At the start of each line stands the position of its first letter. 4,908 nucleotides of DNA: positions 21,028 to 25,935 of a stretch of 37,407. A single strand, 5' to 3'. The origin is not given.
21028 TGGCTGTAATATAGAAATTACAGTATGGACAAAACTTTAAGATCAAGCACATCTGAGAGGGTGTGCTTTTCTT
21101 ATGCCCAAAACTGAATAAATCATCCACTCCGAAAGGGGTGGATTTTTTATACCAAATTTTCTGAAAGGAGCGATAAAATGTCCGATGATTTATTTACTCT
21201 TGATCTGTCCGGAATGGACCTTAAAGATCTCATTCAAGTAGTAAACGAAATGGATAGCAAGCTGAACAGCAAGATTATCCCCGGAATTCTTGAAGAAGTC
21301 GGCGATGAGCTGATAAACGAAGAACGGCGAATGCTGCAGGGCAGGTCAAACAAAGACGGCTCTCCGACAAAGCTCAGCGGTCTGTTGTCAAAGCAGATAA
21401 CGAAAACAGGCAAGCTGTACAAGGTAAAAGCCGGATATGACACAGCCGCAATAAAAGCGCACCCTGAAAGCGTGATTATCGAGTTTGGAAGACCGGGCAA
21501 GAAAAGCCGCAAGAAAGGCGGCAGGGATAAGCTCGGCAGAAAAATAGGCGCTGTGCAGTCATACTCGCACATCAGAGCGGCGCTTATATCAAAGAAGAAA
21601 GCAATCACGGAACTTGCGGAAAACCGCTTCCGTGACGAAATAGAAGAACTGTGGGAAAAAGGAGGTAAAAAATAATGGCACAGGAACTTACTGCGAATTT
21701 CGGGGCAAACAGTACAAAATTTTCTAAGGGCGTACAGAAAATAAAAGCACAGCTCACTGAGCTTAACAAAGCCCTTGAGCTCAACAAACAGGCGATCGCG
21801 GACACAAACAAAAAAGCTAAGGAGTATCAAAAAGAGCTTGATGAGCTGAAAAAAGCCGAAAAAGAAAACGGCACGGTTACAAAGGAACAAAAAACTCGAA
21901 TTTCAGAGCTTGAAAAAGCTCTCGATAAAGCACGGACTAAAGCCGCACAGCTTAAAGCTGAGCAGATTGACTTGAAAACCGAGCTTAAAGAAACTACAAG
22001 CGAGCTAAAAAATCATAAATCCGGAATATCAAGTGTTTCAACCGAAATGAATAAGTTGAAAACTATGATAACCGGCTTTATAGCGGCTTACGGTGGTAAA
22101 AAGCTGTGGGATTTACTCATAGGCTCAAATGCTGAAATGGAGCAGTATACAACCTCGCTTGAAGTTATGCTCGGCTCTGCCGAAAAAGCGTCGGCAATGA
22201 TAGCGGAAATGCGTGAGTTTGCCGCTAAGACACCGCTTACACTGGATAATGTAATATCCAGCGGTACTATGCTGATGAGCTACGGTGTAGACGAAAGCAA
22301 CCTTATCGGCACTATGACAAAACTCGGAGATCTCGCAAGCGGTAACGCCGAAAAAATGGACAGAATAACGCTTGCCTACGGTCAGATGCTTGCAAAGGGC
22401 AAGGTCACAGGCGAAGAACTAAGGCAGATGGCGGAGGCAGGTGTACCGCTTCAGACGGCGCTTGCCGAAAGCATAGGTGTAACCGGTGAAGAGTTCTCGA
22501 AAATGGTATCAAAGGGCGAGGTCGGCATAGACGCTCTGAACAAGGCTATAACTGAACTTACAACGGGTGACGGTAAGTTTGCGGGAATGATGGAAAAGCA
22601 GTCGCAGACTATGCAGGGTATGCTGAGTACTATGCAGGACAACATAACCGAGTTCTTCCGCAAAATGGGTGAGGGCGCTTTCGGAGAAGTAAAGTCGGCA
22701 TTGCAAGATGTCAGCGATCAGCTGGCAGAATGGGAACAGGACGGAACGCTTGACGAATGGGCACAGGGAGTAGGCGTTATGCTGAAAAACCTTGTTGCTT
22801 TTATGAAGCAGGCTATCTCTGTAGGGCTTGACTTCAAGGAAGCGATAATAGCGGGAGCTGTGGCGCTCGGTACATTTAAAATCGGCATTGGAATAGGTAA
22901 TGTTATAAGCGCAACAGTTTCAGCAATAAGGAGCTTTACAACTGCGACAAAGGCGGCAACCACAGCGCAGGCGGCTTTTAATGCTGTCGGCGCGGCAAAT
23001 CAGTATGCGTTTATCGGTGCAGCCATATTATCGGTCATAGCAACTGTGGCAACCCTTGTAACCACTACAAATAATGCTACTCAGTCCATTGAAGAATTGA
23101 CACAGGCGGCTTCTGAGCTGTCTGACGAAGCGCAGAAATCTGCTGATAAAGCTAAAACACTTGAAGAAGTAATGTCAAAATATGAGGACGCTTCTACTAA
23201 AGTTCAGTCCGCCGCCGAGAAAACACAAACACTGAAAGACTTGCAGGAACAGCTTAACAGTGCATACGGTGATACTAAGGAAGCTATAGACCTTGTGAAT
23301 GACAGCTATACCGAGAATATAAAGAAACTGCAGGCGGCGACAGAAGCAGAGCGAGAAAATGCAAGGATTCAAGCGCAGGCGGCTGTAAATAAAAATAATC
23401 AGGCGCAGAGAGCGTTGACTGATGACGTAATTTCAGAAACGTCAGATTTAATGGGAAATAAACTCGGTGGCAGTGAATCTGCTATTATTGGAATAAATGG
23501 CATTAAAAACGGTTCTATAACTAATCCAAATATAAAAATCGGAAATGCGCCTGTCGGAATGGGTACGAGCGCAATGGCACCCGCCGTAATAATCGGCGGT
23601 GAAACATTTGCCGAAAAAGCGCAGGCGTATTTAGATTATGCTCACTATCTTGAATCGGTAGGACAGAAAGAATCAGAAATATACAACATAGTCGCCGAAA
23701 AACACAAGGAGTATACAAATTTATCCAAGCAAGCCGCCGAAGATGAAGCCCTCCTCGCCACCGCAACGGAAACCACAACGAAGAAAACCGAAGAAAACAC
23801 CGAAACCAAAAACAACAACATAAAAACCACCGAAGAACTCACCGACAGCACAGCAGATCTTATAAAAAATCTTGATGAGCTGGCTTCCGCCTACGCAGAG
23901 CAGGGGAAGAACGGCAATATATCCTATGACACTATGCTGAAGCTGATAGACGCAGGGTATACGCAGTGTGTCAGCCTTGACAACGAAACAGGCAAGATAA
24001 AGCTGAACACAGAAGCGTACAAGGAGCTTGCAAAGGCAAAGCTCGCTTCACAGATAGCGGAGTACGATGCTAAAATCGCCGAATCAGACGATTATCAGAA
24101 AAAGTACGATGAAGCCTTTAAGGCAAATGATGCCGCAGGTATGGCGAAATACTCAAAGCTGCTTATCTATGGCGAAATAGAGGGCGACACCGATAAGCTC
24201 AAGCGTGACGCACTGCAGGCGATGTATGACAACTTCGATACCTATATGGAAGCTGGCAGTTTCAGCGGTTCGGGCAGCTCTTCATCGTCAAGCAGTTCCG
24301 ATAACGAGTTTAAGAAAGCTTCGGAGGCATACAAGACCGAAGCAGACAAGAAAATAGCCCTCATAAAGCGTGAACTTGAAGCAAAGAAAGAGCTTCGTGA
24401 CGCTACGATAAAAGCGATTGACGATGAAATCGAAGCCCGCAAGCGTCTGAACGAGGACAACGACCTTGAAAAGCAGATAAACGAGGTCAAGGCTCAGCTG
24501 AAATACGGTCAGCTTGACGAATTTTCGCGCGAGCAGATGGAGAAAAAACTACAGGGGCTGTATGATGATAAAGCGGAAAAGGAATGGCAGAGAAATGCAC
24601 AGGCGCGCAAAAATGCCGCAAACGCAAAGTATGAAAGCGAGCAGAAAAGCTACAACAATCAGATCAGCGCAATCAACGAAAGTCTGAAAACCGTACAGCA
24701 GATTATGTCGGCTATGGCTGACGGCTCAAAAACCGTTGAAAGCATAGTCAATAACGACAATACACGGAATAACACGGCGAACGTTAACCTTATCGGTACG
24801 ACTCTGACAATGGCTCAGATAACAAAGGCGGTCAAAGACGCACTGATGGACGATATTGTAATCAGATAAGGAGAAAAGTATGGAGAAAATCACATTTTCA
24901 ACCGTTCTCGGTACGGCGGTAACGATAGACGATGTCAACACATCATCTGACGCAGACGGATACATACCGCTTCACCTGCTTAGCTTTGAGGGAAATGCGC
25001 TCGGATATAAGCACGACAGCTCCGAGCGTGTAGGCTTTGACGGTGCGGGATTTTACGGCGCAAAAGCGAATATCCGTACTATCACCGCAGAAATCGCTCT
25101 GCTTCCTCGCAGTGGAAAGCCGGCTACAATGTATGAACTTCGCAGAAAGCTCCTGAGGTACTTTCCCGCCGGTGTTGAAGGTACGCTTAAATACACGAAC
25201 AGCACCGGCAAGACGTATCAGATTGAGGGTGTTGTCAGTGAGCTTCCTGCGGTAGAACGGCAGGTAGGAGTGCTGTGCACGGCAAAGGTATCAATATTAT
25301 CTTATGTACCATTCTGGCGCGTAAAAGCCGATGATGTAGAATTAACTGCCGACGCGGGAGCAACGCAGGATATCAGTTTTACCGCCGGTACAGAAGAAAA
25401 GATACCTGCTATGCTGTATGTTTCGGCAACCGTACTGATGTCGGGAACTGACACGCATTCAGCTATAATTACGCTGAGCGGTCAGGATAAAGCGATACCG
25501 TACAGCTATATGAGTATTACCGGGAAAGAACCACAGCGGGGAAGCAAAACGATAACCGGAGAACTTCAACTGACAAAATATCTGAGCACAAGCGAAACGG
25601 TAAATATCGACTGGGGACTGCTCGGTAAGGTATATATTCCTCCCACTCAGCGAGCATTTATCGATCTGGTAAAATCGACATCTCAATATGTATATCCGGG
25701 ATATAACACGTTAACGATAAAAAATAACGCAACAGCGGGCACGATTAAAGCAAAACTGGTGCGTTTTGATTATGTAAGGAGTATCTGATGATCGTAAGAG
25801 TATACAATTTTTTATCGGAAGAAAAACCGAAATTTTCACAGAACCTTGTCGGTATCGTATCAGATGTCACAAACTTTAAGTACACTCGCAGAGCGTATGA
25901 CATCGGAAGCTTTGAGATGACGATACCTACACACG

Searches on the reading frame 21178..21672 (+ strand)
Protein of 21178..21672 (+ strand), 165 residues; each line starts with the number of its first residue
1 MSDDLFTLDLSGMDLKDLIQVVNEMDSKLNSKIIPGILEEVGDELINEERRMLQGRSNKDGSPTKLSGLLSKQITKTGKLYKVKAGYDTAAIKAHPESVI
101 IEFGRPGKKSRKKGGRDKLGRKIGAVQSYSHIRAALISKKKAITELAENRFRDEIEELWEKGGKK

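Call 3: search_protein_families(library=pfam, proteins=[window:21178-21672:+], max_evalue=1)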
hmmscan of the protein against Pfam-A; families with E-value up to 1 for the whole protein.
window:21178-21672:+ (165 aa): 0 families

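Call 5: search_protein_families(library=phrogs, proteins=[window:21178-21672:+], max_evalue=0.1)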
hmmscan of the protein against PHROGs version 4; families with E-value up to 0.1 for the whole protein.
window:21178-21672:+ (165 aa): 1 family
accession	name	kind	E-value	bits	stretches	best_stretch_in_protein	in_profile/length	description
phrog_5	-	connector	0.0084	16.9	1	12-164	92-218/239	tail completion or Neck1 protein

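Call 99: search_protein_families(library=padloc, proteins=[window:21178-21672:+], max_evalue=0.001)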
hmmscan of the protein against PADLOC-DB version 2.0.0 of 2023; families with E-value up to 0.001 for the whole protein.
window:21178-21672:+ (165 aa): 0 families

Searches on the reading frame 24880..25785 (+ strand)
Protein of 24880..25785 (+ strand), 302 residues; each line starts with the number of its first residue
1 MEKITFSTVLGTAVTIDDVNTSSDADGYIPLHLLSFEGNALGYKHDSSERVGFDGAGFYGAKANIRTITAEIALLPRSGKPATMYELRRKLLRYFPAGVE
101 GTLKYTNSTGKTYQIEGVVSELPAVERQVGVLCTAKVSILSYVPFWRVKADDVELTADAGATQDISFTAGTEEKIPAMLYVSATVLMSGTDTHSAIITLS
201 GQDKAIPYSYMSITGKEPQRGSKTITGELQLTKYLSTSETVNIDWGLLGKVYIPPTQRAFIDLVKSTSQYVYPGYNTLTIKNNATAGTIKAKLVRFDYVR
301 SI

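Call 9: search_protein_families(library=phrogs, proteins=[window:24880-25785:+], max_evalue=0.001)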
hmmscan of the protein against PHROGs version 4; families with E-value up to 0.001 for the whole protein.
window:24880-25785:+ (302 aa): 1 family
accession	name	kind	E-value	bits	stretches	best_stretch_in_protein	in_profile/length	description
phrog_106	-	tail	6.2e-09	36.5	1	43-275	77-221/329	minor tail protein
